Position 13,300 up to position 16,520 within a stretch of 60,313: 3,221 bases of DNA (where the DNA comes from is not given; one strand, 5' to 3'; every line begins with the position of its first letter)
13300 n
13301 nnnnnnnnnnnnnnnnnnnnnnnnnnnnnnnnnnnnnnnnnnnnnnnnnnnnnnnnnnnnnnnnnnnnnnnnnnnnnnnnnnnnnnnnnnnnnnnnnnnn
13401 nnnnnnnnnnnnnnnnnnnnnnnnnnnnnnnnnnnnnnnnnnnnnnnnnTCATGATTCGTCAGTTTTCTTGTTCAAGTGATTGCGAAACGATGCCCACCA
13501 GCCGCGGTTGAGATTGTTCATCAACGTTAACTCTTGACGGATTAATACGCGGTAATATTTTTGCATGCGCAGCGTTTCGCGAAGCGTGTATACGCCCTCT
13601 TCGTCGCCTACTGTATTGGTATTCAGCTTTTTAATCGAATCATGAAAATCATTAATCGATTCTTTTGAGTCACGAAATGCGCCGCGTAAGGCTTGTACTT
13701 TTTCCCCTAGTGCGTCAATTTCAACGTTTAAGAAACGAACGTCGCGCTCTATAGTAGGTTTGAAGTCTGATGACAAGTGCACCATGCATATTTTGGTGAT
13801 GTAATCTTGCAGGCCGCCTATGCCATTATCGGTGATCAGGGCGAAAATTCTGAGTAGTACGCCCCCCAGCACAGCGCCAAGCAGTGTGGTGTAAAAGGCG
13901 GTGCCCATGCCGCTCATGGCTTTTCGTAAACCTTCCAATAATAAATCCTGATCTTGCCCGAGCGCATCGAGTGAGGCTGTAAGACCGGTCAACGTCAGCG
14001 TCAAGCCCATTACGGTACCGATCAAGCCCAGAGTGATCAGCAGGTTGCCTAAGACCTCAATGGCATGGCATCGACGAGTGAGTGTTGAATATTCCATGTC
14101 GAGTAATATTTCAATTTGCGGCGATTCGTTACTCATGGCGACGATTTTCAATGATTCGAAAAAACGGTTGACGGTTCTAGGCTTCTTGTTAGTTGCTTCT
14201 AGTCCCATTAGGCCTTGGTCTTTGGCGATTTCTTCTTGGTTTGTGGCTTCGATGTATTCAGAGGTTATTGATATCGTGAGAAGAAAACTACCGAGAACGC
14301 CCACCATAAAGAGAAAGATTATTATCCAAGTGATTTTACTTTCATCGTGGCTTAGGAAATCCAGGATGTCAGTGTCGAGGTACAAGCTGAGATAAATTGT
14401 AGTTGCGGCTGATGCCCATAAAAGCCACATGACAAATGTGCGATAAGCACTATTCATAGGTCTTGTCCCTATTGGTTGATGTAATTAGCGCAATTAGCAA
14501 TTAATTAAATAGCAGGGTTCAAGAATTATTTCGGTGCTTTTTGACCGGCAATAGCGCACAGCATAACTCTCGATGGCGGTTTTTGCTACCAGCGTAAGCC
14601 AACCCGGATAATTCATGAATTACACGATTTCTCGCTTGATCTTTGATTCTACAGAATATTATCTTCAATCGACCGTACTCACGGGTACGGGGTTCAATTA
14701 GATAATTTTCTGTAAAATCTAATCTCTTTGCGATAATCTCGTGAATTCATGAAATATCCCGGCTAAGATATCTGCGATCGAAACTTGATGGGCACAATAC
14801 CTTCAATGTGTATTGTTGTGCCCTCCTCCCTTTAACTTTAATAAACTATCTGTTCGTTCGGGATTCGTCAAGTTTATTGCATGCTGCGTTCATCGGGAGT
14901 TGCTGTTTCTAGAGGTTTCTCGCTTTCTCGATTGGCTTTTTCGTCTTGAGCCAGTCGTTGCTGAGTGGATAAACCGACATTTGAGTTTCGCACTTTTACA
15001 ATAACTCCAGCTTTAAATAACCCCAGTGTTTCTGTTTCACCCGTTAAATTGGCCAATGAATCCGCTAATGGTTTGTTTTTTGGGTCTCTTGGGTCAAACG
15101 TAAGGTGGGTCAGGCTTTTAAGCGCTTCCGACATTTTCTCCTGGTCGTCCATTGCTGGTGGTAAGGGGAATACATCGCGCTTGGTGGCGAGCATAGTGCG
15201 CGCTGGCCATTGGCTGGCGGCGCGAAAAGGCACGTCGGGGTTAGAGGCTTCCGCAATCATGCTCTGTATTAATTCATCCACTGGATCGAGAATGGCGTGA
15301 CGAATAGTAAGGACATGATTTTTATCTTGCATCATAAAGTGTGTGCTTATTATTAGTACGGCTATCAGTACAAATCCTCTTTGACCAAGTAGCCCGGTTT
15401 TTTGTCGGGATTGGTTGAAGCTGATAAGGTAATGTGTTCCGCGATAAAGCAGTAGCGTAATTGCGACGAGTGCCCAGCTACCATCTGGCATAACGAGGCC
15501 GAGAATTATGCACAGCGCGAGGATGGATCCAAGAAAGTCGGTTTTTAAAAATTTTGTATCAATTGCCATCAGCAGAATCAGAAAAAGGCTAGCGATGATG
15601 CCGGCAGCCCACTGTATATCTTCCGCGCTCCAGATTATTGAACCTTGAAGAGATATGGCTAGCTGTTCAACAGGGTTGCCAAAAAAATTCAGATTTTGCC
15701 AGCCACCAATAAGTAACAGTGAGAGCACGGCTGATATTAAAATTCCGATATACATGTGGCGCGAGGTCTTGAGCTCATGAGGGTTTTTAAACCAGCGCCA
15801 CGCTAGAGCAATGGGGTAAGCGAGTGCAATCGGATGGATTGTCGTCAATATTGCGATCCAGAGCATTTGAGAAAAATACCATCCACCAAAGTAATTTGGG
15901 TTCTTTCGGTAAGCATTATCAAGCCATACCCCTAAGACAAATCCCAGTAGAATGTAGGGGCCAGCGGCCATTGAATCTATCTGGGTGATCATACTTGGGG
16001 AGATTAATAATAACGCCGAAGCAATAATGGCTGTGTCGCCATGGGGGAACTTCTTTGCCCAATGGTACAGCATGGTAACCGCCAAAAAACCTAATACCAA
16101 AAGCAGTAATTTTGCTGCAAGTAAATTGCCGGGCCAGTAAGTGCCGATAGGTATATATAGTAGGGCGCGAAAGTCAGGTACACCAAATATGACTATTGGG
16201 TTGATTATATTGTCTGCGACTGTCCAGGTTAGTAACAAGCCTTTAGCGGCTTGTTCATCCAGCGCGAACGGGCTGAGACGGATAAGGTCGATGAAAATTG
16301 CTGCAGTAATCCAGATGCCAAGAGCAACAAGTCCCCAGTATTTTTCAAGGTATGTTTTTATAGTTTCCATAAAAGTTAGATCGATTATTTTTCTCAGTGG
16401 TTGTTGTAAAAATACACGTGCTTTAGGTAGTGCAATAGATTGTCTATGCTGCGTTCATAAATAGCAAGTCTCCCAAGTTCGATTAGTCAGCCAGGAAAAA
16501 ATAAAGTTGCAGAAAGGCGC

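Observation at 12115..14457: MotA/MotB-like ion-driven stator whose B subunit carries a periplasmic vWA domain, with a coiled-coil-tailed A subunit and an adjacent bactofilin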

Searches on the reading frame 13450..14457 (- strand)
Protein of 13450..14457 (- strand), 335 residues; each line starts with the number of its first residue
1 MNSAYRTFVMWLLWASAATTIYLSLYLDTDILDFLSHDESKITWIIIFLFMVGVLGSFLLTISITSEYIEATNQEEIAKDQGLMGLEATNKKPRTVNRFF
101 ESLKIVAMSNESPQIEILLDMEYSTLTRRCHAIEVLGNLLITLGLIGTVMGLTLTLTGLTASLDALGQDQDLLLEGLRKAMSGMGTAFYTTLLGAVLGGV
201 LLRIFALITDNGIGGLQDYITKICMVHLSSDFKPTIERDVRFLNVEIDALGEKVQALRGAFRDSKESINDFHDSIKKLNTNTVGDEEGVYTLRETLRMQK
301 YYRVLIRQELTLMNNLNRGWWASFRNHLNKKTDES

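Call 3: search_protein_families(library=pfam, proteins=[window:13450-14457:-], max_evalue=1)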
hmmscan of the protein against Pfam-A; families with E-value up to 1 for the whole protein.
window:13450-14457:- (335 aa): 2 families
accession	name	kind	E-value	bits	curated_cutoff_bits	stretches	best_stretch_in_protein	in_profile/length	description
PF01618.21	MotA_ExbB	-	7.3e-08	32.7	22.9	1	115-206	31-111/127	MotA/TolQ/ExbB proton channel family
PF13273.12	DUF4064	-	0.86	10.3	32.1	0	141-208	6-76/102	Protein of unknown function (DUF4064)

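Call 4: search_protein_families(library=padloc, proteins=[window:13450-14457:-], max_evalue=1)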
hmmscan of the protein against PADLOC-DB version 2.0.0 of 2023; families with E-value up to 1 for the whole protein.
window:13450-14457:- (335 aa): 9 families
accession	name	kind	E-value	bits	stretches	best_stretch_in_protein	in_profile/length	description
PDLC00635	ZorA2|ZorA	-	8.3e-07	26.4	1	124-282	37-194/505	MotA/ExbB/TolQ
PDLC00602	ZorA1|ZorA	-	1.7e-06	25.1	1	120-201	116-190/648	MotA/ExbB/TolQ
PDLC00636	ZorA2|ZorA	-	1.2e-05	22.4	1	129-211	38-110/461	MotA/ExbB/TolQ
PDLC00597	ZorA1|ZorA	-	6.9e-05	19.7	1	132-208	107-178/683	MotA/ExbB/TolQ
PDLC00649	ZorA3|ZorA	-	0.00091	15.7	1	138-224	111-196/698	MotA/ExbB/TolQ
PDLC00601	ZorA1|ZorA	-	0.0028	14.4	1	137-202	139-200/699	MotA/ExbB/TolQ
PDLC00638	ZorA2|ZorA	-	0.015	12.1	1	136-215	49-119/545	MotA/ExbB/TolQ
PDLC00604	ZorA1|ZorA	-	0.29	7.5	1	132-205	139-206/639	MotA/ExbB/TolQ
PDLC00640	ZorA2|ZorA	-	0.51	6.9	0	130-199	42-102/590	MotA/ExbB/TolQ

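Call 5: search_protein_families(library=ncbifam, proteins=[window:13450-14457:-], max_evalue=1)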
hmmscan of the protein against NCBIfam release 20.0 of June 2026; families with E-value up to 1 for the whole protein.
window:13450-14457:- (335 aa): 6 families
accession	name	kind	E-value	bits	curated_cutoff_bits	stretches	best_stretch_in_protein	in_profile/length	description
NF033917.0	antiphage_ZorA_4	subfamily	0.00059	18.9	500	1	137-197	63-117/413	anti-phage ZorAB system protein ZorA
NF006583.0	PRK09109.1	equivalog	0.00077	18.7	237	1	72-159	82-172/246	flagellar motor protein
NF033915.0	antiphage_ZorA_2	subfamily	0.0011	18.2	100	1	135-207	110-178/383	anti-phage ZorAB system protein ZorA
TIGR03818.1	MotA1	equivalog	0.0021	17.2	303.8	1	90-168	117-200/282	flagellar motor stator protein MotA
NF045846.1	MSC0882_dom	subfamily_domain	0.013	14.7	60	1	9-89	15-93/244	MSC_0882 family membrane protein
NF006284.1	PRK08456.1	equivalog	0.029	13.6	380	1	74-159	84-172/252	flagellar motor stator protein MotA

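Call 7: find_homologous_proteins(query=window:13450-14457:-)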
Query window:13450-14457:- (335 aa): 596 proteins with E <= 0.001 among 8000 candidates; the best 120 are listed.
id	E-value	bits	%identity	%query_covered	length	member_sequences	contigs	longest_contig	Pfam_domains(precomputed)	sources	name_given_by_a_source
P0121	8.6e-215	730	100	100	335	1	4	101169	PF01618.22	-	-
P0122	1.1e-189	647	87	100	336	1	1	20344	PF01618.22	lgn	-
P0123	3.6e-186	636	86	100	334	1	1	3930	PF01618.22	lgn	-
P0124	6.5e-185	632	86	99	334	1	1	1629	PF01618.22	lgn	-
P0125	4.2e-180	616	84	99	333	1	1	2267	PF01618.22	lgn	-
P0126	2.9e-179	613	83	100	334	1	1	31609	PF01618.22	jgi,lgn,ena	-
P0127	3.3e-176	603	82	100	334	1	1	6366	PF01618.22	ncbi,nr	ncbi:MAG: MotA/TolQ/ExbB proton channel family protein [Gammaproteobacteria bacterium]|nr:MotA/TolQ/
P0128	1.9e-171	587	79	100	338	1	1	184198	PF01618.22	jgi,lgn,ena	-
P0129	2.2e-170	584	81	98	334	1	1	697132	PF01618.22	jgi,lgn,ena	-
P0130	5.8e-170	583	80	99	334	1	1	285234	PF01618.22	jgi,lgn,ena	-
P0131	2.9e-167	574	80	97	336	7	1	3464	PF01618.22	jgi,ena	-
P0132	7.0e-167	572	77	99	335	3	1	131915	PF01618.22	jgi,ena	-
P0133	4.1e-166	570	76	100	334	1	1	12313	PF01618.22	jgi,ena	-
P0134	5.6e-164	563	76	100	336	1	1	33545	PF01618.22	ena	-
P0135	1.0e-162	559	75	100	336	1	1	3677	PF01618.22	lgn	-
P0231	9.4e-97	342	50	98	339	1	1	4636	PF01618.22,PF28175.1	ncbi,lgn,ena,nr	ncbi:MAG TPA: hypothetical protein ENJ90_08515 [Devosia sp.]|nr:hypothetical protein [Devosia sp.]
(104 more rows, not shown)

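Call 9: search_protein_families(library=pfam, proteins=[P0231], max_evalue=1)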
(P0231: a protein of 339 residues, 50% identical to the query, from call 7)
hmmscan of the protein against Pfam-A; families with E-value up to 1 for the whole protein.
P0231 (339 aa): 7 families
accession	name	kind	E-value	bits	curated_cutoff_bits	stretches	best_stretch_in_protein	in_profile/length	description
PF01618.21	MotA_ExbB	-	4.8e-07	30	22.9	1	136-223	44-120/127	MotA/TolQ/ExbB proton channel family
PF25774.1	CC_CEP250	-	0.013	16.4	27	1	249-308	6-65/98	CEP250 coiled coil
PF20667.3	Sec10_N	-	0.013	16.1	27.4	1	253-325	42-116/118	Exocyst complex component Sec10, N-terminal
PF23735.1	KIF9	-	0.063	13.9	31.9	1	252-294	31-73/140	Kinesin-like protein KIF9 domain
PF04728.18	LPP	-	0.14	13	29.1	1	250-285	4-39/53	Lipoprotein leucine-zipper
PF06103.16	DUF948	-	0.18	12.4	37.2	0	246-278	33-72/89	Bacterial protein of unknown function (DUF948)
PF09543.15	DUF2379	-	0.21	12.5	21.1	0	95-137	65-107/116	Protein of unknown function (DUF2379)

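Call 61: predict_structure(alignment_id=A2)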
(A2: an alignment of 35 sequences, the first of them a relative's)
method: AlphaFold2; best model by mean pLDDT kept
length: 335 residues; sequences in the alignment: 35
mean_pLDDT: 77.2   pTM: 0.58
mean pLDDT of the five models: 77.2, 74.7, 73.5, 72.9, 71.5
residues with pLDDT >= 90: 20; 70-90: 225; 50-70: 77; < 50: 13
segments of 3 or more residues with pLDDT < 50: 282-289
pLDDT, mean of each block of 10 residues (from residue 1): 76 86 69 61 84 90 88 84 69 76 79 81 89 90 88 88 84 85 83 82 88 88 82 62 69 77 81 71 46 61 74 66 62 49
secondary structure, 60 per line:
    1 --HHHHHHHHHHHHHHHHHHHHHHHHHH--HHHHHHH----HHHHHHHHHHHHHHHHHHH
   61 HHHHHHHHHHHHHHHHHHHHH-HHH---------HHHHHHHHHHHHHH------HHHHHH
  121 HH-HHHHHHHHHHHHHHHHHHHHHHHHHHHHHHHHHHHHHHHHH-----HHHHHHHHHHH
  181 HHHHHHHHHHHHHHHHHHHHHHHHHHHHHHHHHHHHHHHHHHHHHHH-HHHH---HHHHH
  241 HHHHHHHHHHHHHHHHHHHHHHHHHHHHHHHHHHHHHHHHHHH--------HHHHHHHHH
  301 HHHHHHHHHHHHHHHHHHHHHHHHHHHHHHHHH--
elements in order: H3-28 H31-37 H42-81 H95-108 H115-122 H124-164 H170-227 H229-232 H236-283 H292-333

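Call 65: fold_search(model_id=the predicted structure, library=pdb)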
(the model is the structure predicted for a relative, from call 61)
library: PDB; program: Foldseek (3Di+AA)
matches with E <= 10: 434; with E <= 0.001: 0
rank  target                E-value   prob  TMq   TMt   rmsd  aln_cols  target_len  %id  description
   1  5sv1_C                1.9e-03  1.00  0.30  0.42   9.8       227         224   16  Structure of the ExbB/ExbD complex from E. coli at pH 4.5 (released 2016-09-28)
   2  5sv0_C                2.5e-03  1.00  0.29  0.40  10.0       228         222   16  Structure of the ExbB/ExbD complex from E. coli at pH 7.0 (released 2016-09-28)
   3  9ddo_A                2.7e-03  1.00  0.36  0.50   7.8       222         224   17  E. coli TonB-ExbBD TonB bound to ExbB chain C (released 2025-07-09)
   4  5sv0_I                3.1e-03  1.00  0.31  0.43   9.7       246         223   15  Structure of the ExbB/ExbD complex from E. coli at pH 7.0 (released 2016-09-28)
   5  9ddo_B                3.4e-03  1.00  0.28  0.37   9.8       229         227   15  E. coli TonB-ExbBD TonB bound to ExbB chain C (released 2025-07-09)
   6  5sv0_D                5.5e-03  0.99  0.23  0.32  10.7       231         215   16  Structure of the ExbB/ExbD complex from E. coli at pH 7.0 (released 2016-09-28)
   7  5sv0_F                6.0e-03  1.00  0.30  0.41   9.5       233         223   15  Structure of the ExbB/ExbD complex from E. coli at pH 7.0 (released 2016-09-28)
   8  6ye4_A                6.3e-03  1.00  0.36  0.46  10.0       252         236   16  Structure of ExbB pentamer from Serratia marcescens by single particle cryo electron microscopy (released 2021-03-31)
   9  5sv0_G                6.9e-03  1.00  0.37  0.51   7.8       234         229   16  Structure of the ExbB/ExbD complex from E. coli at pH 7.0 (released 2016-09-28)
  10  6tyi_A                6.9e-03  1.00  0.27  0.36   9.8       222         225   18  ExbB-ExbD complex in MSP1E3D1 nanodisc (released 2019-10-16)
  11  5sv0_B                1.2e-02  1.00  0.35  0.49   8.2       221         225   17  Structure of the ExbB/ExbD complex from E. coli at pH 7.0 (released 2016-09-28)
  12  9ddo_E                1.2e-02  1.00  0.34  0.46   8.6       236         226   17  E. coli TonB-ExbBD TonB bound to ExbB chain C (released 2025-07-09)
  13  5zfp_B                1.2e-02  0.99  0.26  0.36   9.8       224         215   18  Structure of the ExbB/ExbD hexameric complex (released 2018-05-09)
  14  5sv1_A                1.3e-02  1.00  0.38  0.53   8.2       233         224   16  Structure of the ExbB/ExbD complex from E. coli at pH 4.5 (released 2016-09-28)
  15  5sv0_A                1.5e-02  0.98  0.25  0.32  10.6       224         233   20  Structure of the ExbB/ExbD complex from E. coli at pH 7.0 (released 2016-09-28)
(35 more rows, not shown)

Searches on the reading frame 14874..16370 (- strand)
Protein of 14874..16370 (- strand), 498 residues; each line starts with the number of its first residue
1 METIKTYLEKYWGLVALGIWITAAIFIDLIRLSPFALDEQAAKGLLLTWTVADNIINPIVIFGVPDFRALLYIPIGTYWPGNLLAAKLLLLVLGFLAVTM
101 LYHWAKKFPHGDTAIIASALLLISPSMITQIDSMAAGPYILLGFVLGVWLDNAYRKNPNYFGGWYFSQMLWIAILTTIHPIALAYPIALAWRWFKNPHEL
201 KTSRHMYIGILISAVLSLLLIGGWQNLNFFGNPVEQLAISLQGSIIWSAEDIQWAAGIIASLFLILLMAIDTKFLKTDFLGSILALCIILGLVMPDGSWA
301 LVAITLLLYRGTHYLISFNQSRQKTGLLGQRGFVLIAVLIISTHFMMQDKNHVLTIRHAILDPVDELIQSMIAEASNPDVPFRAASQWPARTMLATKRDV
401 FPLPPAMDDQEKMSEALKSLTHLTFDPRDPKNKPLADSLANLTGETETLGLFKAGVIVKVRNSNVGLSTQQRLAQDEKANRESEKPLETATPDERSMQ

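Call 3: search_protein_families(library=pfam, proteins=[window:14874-16370:-], max_evalue=1)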
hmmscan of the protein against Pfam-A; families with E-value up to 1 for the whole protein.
window:14874-16370:- (498 aa): 0 families

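Call 4: search_protein_families(library=padloc, proteins=[window:14874-16370:-], max_evalue=1)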
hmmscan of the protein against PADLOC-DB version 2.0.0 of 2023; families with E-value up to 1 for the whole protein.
window:14874-16370:- (498 aa): 0 families

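Call 5: search_protein_families(library=ncbifam, proteins=[window:14874-16370:-], max_evalue=1)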
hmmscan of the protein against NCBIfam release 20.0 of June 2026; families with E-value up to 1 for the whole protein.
window:14874-16370:- (498 aa): 0 families

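Call 39: search_solved_structures(query=window:14874-16370:-, max_evalue=1)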
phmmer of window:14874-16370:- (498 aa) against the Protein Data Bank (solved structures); distinct sequences matched with E-value up to 1: 0.

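Call 74: find_homologous_proteins(query=window:14874-16370:-, max_evalue=0.00001)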
Query window:14874-16370:- (498 aa): 301 proteins with E <= 0.00001 among 8000 candidates; the best 120 are listed.
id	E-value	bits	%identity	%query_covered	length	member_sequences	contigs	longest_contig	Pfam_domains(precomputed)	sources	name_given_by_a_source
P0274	0.0e+0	1112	100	100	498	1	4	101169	-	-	-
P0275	3.3e-255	866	77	97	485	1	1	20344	-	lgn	-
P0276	1.6e-239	814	72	97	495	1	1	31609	-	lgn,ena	-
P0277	1.1e-221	755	64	100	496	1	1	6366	-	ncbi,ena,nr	ncbi:MAG: hypothetical protein R3240_00790 [Gammaproteobacteria bacterium]|nr:hypothetical protein [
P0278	1.1e-218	745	65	97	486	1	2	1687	-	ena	-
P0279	8.1e-213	726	64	97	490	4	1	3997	-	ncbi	-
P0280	2.6e-211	721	64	97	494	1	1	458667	-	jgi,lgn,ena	-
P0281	6.2e-211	720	63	99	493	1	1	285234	-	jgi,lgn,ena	-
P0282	2.4e-210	718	63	100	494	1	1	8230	-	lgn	-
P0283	2.9e-209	714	63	97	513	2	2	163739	-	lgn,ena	-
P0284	4.1e-208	710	63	97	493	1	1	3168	-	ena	-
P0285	1.6e-207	708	61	99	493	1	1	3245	-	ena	-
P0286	5.3e-206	703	61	95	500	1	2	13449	-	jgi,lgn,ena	-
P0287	1.8e-205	702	61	97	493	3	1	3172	-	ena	-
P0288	4.3e-205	700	62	99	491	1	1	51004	-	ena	-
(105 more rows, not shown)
